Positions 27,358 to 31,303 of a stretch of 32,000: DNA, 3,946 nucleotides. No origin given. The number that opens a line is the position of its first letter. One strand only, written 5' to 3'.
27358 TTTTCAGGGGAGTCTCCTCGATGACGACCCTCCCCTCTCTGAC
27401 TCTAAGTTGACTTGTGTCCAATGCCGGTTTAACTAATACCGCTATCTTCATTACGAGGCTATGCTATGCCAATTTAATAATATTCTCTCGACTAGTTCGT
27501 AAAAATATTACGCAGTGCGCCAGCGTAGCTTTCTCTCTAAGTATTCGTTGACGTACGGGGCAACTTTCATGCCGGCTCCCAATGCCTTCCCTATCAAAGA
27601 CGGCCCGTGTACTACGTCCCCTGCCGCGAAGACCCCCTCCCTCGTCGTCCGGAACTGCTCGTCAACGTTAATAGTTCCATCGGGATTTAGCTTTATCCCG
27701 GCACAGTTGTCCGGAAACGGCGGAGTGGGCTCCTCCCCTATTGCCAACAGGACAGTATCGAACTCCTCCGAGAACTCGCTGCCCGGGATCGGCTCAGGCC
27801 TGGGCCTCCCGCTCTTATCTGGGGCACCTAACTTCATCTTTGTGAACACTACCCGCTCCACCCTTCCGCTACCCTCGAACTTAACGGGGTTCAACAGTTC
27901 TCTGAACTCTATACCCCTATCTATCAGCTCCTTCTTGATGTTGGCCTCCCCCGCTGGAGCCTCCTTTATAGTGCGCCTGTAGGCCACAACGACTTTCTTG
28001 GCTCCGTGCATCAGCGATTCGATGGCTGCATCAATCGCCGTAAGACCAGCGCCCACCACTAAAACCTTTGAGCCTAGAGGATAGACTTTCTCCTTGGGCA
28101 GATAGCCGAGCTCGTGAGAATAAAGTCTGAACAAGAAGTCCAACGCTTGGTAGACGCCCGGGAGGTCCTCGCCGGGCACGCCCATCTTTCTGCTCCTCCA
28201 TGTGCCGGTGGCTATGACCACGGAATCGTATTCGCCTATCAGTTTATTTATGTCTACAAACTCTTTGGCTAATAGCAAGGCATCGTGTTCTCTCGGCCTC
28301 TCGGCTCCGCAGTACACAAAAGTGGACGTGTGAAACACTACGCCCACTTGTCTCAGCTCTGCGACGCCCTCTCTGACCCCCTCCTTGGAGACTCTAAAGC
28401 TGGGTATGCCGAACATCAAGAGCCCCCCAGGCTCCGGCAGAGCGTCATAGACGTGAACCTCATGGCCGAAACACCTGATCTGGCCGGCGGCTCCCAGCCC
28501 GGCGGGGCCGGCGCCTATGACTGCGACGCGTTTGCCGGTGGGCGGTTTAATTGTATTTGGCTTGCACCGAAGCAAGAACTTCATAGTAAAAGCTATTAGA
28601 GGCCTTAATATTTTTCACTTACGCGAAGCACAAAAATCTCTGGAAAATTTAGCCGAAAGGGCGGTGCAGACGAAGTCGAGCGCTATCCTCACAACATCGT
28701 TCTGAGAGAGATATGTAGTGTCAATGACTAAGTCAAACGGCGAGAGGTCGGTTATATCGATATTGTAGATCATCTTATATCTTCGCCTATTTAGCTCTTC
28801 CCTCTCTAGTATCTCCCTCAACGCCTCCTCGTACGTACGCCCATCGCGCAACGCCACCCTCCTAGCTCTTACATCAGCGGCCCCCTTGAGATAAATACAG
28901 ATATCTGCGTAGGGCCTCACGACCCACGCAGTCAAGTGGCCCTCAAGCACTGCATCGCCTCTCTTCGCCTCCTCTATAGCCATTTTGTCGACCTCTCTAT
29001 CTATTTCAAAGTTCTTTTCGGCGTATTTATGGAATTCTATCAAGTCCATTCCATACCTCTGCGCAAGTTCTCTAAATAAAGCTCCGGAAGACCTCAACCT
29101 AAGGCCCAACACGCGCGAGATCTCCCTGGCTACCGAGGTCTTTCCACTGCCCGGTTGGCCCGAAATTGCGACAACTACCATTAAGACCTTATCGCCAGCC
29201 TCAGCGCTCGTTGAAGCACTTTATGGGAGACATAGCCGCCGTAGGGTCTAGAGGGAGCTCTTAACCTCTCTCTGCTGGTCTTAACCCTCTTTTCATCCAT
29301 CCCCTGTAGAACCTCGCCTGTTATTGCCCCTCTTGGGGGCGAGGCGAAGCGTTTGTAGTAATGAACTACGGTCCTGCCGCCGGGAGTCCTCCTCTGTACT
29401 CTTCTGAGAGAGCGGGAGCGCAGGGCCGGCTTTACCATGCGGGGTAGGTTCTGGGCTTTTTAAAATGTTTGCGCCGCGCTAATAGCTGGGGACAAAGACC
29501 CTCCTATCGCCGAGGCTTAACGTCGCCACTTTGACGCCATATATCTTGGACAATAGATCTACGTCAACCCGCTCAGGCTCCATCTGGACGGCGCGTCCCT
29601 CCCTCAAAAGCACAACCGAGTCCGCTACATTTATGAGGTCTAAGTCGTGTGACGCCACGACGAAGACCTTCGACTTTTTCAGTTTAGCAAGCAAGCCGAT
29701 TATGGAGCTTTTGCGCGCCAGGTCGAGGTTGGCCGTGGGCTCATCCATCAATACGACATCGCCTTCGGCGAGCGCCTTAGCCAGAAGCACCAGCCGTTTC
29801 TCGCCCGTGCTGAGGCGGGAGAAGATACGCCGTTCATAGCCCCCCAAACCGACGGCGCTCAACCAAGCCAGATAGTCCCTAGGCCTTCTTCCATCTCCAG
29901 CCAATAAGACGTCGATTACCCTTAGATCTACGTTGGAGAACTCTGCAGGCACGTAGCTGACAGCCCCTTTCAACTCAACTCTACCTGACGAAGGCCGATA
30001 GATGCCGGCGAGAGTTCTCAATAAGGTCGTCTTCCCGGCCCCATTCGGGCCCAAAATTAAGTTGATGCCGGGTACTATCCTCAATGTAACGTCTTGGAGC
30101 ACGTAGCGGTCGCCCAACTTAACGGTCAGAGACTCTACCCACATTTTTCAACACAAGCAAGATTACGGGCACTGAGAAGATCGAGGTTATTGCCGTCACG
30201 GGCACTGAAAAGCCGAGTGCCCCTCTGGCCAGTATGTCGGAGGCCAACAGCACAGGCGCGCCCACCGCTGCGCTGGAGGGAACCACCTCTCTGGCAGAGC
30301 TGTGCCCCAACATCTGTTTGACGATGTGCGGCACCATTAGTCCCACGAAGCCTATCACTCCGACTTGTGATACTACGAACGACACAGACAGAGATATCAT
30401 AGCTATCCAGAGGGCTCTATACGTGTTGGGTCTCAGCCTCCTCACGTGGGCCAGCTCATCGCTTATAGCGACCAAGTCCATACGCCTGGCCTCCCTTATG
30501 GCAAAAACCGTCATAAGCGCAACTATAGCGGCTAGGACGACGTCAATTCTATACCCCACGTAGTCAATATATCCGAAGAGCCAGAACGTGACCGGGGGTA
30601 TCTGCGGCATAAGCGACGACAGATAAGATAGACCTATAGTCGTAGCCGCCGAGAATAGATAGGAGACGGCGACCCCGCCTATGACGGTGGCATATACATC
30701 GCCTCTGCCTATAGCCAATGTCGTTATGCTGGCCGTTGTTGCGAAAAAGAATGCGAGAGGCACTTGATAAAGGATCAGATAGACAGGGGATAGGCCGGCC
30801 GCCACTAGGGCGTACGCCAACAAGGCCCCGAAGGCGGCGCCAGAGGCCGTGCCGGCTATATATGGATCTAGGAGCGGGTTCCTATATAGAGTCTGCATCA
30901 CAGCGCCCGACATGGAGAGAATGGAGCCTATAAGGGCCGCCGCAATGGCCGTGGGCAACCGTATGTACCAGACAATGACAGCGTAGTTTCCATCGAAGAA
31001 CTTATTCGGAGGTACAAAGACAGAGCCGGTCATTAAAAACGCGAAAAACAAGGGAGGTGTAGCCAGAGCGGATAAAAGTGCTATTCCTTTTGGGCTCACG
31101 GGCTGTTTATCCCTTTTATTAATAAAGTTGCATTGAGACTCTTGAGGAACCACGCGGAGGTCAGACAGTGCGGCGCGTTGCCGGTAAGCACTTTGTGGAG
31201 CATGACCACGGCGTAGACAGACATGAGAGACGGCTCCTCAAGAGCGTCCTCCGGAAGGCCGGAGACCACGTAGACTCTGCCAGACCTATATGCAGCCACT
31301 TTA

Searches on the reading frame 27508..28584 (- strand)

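Call 60: search_protein_families(library=pfam, proteins=[window:27508-28584:-], max_evalue=0.001)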
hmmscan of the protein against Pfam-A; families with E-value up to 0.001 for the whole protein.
window:27508-28584:- (358 aa): 8 families
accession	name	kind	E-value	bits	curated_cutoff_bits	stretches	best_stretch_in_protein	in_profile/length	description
PF07992.20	Pyr_redox_2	-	1.2e-35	123.9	26.1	1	19-338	2-291/291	Pyridine nucleotide-disulphide oxidoreductase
PF00070.33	Pyr_redox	-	5.7e-11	43.2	22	1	173-248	1-80/82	Pyridine nucleotide-disulphide oxidoreductase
PF13738.12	Pyr_redox_3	-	1.2e-09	38.3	30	1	120-322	126-305/305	Pyridine nucleotide-disulphide oxidoreductase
PF13450.12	NAD_binding_8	-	4.6e-05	24.1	21.9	1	22-55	1-34/68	NAD(P)-binding Rossmann-like domain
PF00890.30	FAD_binding_2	-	6.7e-05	22.7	20.4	0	20-53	2-35/414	FAD binding domain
PF01262.27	AlaDh_PNT_C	-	0.00015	21.7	23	0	19-48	30-59/214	Alanine dehydrogenase/PNT, C-terminal domain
PF03486.20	HI0933_like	-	0.00017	21.6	50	0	19-53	2-36/244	HI0933-like protein Rossmann domain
PF01488.26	Shikimate_DH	-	0.00059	20.4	24.3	0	171-207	12-47/138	Shikimate / quinate 5-dehydrogenase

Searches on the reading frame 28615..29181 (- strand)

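Call 97: search_protein_families(library=pfam, proteins=[window:28615-29181:-], max_evalue=0.00001)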
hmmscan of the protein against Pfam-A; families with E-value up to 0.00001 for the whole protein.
window:28615-29181:- (188 aa): 4 families
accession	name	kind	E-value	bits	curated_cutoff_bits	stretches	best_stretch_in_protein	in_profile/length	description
PF13189.12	Cytidylate_kin2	-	1.8e-19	71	28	1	3-156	1-175/176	Cytidylate kinase-like family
PF13207.12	AAA_17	-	5e-16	59.7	27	1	8-116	2-126/136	AAA domain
PF02224.24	Cytidylate_kin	-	7.9e-14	52.3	26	1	60-169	98-207/211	Cytidylate kinase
PF13238.12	AAA_18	-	2.2e-13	51.2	29.4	1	4-120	1-119/128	AAA domain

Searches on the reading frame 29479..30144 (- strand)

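Call 97: search_protein_families(library=pfam, proteins=[window:29479-30144:-], max_evalue=0.00001)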
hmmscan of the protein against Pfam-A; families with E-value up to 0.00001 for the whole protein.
window:29479-30144:- (221 aa): 4 families
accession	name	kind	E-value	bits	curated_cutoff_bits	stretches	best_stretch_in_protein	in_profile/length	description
PF00005.33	ABC_tran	-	6.4e-18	66.1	25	1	16-138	1-137/137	ABC transporter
PF13304.12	AAA_21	-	3.4e-14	54.1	27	1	106-171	233-303/304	AAA domain, putative AbiEii toxin, Type IV TA system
PF02463.25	SMC_N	-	9.6e-10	38.7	40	0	110-180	136-211/220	RecF/RecN/SMC N terminal domain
PF13476.12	AAA_23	-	1.8e-06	29.2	27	1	17-45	11-39/201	AAA domain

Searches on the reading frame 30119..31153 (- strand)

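Call 97: search_protein_families(library=pfam, proteins=[window:30119-31153:-], max_evalue=0.00001)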
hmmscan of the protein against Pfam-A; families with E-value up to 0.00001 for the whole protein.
window:30119-31153:- (344 aa): 1 family
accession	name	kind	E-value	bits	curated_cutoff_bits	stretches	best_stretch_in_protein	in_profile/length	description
PF01032.23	FecCD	-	5.8e-58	196.8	26.5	1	35-335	5-309/311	FecCD transport family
